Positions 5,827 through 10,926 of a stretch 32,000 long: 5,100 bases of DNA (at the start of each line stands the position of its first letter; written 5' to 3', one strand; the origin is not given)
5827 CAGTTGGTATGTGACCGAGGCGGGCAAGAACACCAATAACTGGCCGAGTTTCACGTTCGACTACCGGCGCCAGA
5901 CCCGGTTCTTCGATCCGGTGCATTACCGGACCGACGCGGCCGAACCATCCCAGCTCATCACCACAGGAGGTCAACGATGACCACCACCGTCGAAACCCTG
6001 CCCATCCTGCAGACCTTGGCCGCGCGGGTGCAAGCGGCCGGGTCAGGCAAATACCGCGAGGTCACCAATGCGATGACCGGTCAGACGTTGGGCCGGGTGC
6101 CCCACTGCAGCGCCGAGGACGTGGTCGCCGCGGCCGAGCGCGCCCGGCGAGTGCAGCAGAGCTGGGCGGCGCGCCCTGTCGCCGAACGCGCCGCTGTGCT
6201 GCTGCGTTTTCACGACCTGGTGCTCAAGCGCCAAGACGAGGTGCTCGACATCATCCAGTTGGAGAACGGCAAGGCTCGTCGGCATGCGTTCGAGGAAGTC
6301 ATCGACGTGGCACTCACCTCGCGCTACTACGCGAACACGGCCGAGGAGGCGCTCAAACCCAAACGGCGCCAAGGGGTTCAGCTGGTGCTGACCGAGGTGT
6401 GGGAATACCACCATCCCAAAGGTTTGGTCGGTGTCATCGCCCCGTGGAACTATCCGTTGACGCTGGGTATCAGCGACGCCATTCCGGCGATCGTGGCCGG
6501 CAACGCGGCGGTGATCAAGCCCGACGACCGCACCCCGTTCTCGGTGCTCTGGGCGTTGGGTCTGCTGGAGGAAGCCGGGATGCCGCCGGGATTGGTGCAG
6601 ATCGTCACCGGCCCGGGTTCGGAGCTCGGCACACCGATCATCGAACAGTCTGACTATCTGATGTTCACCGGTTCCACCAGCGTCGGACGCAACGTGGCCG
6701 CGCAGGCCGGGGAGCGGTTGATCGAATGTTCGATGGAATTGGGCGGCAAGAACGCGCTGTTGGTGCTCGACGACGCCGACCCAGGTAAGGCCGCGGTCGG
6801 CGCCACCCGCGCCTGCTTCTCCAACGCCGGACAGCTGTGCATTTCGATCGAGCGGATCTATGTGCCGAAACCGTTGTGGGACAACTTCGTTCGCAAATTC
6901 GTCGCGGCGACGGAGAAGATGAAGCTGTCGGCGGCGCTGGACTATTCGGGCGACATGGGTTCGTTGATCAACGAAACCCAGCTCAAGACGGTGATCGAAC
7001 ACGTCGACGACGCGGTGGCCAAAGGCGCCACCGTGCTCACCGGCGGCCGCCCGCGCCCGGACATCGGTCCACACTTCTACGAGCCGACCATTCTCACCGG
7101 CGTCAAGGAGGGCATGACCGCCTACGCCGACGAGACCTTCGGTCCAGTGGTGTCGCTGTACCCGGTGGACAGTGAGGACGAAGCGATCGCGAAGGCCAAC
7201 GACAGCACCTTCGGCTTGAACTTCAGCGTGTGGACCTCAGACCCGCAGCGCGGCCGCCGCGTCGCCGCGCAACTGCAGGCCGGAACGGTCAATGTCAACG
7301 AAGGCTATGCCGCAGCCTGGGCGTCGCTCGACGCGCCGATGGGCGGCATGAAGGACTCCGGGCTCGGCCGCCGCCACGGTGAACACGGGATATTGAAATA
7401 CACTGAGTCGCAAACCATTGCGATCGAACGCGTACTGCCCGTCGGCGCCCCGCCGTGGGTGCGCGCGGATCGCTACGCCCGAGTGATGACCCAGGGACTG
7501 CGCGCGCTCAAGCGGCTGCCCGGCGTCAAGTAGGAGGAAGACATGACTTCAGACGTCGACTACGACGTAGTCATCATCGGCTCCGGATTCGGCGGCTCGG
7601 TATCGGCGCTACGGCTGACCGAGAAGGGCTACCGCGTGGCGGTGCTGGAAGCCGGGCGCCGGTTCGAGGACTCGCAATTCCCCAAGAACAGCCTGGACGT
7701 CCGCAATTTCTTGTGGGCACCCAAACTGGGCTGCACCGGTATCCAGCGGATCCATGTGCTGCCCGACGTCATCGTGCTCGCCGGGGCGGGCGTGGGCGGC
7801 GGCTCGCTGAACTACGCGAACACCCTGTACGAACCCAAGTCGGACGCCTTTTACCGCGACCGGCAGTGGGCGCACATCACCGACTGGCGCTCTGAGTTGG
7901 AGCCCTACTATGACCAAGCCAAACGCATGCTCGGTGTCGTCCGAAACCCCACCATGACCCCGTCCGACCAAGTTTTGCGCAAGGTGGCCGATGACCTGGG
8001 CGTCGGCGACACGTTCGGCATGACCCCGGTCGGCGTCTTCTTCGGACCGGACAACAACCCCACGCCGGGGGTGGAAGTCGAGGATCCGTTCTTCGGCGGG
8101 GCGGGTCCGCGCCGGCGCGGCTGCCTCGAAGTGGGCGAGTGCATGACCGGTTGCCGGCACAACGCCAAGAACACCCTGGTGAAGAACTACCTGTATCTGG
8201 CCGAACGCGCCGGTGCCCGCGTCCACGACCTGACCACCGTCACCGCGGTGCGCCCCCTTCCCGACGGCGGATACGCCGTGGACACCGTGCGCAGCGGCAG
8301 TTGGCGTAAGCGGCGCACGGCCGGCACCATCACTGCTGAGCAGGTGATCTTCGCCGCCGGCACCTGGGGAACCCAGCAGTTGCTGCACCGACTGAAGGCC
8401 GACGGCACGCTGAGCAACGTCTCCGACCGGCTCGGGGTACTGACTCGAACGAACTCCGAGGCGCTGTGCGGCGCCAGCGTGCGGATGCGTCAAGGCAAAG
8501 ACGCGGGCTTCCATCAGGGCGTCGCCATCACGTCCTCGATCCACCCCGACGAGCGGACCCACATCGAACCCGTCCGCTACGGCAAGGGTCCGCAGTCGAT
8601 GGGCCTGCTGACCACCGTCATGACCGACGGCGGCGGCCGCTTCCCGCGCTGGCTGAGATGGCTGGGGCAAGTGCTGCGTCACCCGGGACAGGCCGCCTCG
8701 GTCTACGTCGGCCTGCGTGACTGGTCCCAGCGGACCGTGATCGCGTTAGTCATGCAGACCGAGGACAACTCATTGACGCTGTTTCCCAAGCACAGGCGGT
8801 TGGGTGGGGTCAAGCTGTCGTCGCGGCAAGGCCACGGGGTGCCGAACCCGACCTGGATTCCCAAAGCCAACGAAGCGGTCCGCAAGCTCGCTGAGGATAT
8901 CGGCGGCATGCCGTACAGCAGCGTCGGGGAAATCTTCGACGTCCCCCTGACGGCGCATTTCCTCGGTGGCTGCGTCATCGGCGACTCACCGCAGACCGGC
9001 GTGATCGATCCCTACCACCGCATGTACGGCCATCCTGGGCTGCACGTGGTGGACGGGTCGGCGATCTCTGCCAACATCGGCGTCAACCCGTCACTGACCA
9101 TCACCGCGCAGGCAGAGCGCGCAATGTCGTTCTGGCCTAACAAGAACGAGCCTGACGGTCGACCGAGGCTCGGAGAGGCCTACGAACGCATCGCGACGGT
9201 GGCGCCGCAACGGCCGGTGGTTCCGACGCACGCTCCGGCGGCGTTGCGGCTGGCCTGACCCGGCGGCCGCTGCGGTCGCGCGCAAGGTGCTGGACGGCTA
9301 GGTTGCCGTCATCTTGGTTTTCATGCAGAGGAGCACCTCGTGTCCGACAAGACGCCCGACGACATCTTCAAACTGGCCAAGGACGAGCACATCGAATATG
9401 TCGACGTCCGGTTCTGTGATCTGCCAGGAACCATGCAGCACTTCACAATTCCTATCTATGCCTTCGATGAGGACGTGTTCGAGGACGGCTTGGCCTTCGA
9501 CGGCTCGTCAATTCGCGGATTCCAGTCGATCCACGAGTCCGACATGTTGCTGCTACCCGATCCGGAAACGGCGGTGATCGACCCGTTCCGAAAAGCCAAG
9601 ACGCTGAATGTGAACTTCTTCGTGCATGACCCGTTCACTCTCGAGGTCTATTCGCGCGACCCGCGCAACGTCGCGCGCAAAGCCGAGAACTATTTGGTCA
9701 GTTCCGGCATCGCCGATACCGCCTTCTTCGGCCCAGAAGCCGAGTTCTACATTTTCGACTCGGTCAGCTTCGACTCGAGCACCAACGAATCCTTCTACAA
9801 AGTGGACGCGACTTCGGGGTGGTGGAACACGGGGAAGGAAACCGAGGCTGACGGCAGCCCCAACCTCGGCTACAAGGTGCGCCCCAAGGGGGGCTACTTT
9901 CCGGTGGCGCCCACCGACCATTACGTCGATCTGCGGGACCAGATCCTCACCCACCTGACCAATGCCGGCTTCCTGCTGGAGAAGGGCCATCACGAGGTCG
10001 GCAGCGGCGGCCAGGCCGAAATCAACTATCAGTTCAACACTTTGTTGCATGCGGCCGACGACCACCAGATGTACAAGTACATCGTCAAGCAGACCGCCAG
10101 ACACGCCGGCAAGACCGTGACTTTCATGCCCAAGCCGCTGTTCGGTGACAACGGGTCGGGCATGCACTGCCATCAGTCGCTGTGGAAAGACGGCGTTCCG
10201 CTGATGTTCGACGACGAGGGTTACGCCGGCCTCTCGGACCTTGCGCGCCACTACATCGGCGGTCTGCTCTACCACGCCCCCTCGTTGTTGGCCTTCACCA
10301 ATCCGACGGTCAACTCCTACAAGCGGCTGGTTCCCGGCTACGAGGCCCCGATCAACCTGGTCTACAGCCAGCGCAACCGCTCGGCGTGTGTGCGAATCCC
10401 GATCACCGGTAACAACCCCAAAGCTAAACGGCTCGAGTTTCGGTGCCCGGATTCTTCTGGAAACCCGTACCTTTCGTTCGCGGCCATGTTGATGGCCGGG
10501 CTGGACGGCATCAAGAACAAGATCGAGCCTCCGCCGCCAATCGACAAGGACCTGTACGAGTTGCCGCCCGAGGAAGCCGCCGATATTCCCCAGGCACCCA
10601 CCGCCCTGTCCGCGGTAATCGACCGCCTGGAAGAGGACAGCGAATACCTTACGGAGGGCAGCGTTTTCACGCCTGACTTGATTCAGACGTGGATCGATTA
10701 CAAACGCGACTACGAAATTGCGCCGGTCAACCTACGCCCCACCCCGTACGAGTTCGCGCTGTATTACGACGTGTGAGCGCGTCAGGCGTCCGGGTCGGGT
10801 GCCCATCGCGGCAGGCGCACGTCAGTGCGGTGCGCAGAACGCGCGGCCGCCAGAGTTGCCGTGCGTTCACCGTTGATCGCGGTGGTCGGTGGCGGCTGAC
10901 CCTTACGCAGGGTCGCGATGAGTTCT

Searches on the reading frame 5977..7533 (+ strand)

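Call 56: search_protein_families(library=pfam, proteins=[window:5977-7533:+], max_evalue=0.00001)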
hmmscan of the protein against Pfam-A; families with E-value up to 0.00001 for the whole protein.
window:5977-7533:+ (518 aa): 1 family
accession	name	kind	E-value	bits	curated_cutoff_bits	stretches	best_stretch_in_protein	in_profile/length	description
PF00171.27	Aldedh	-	2.2e-139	465.4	23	1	25-481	7-461/461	Aldehyde dehydrogenase family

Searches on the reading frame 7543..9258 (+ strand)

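Call 56: search_protein_families(library=pfam, proteins=[window:7543-9258:+], max_evalue=0.00001)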
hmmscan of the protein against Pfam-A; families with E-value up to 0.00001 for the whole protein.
window:7543-9258:+ (571 aa): 5 families
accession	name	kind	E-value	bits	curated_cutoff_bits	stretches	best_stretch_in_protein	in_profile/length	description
PF05199.19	GMC_oxred_C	-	4.4e-13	50.4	24.6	1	470-524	85-139/139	GMC oxidoreductase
PF01266.30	DAO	-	2.3e-12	47.6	27.9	0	8-41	1-34/353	FAD dependent oxidoreductase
PF00732.25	GMC_oxred_N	-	5.3e-08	33.4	23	0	193-283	110-199/218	GMC oxidoreductase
PF00890.30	FAD_binding_2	-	4.8e-07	29.8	20.4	1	8-41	1-34/414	FAD binding domain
PF13450.12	NAD_binding_8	-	8.5e-07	29.6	21.9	0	11-40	1-30/68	NAD(P)-binding Rossmann-like domain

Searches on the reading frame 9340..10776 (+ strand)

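Call 56: search_protein_families(library=pfam, proteins=[window:9340-10776:+], max_evalue=0.00001)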
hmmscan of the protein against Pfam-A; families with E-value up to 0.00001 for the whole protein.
window:9340-10776:+ (478 aa): 2 families
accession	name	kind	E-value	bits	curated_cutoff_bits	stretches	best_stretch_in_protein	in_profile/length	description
PF00120.29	Gln-synt_C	-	5.5e-133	443.7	24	1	106-475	2-344/344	Glutamine synthetase, catalytic domain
PF03951.24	Gln-synt_N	-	4.5e-31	106.7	33.4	1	18-98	2-82/82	Glutamine synthetase, beta-Grasp domain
